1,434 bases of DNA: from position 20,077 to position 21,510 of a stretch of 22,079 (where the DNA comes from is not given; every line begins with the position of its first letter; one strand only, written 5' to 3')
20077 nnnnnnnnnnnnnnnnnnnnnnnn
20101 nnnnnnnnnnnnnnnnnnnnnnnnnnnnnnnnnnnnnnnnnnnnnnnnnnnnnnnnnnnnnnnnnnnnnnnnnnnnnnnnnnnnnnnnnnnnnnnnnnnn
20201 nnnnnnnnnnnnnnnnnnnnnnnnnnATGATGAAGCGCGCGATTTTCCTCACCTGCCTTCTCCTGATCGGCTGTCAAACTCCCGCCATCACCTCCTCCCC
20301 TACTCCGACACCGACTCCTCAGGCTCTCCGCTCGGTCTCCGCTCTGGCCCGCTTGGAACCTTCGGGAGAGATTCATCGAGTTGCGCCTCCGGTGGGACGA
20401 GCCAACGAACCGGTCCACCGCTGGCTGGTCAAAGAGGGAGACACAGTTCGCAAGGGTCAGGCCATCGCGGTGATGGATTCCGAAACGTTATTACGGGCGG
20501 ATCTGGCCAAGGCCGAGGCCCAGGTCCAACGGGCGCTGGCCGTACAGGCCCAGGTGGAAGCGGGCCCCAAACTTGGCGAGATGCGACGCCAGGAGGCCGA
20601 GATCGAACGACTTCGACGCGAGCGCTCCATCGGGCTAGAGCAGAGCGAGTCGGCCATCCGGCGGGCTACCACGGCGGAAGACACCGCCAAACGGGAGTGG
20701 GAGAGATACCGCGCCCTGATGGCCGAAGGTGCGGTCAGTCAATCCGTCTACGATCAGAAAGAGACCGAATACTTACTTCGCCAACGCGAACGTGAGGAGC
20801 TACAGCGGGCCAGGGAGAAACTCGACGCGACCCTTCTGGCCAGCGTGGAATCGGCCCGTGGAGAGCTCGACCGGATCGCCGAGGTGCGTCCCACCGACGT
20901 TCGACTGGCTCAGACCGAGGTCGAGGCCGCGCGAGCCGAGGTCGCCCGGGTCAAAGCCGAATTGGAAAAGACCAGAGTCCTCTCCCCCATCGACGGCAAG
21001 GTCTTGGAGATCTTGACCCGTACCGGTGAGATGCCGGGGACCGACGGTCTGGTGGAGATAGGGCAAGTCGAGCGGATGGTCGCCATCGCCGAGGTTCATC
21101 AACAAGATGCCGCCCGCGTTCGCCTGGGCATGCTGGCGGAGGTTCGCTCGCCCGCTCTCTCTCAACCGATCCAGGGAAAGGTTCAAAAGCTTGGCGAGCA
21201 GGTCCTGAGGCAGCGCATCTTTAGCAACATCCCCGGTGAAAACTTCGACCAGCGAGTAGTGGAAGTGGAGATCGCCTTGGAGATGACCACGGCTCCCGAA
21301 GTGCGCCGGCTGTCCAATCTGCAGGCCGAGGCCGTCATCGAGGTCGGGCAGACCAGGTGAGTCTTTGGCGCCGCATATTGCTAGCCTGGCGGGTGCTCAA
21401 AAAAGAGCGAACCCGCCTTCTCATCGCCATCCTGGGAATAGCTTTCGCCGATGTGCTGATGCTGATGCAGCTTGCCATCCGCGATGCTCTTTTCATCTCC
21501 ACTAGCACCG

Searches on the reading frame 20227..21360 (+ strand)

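Call 16: search_protein_families(library=pfam, proteins=[window:20227-21360:+])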
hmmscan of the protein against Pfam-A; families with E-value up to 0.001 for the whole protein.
window:20227-21360:+ (377 aa): 4 families
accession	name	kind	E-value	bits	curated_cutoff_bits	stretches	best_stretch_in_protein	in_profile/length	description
PF16576.10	HlyD_D23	-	1.7e-11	44.2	30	1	179-326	60-188/214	Barrel-sandwich domain of CusB or HlyD membrane-fusion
PF13437.12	HlyD_3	-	1.4e-08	35.9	22.2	1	251-354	2-96/106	HlyD family secretion protein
PF13533.13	Biotin_lipoyl_2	-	7.6e-06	26.1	29.8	1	63-84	11-32/32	Biotin-lipoyl like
PF00364.28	Biotin_lipoyl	-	3.5e-05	24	22.1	0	55-84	7-37/73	Biotin-requiring enzyme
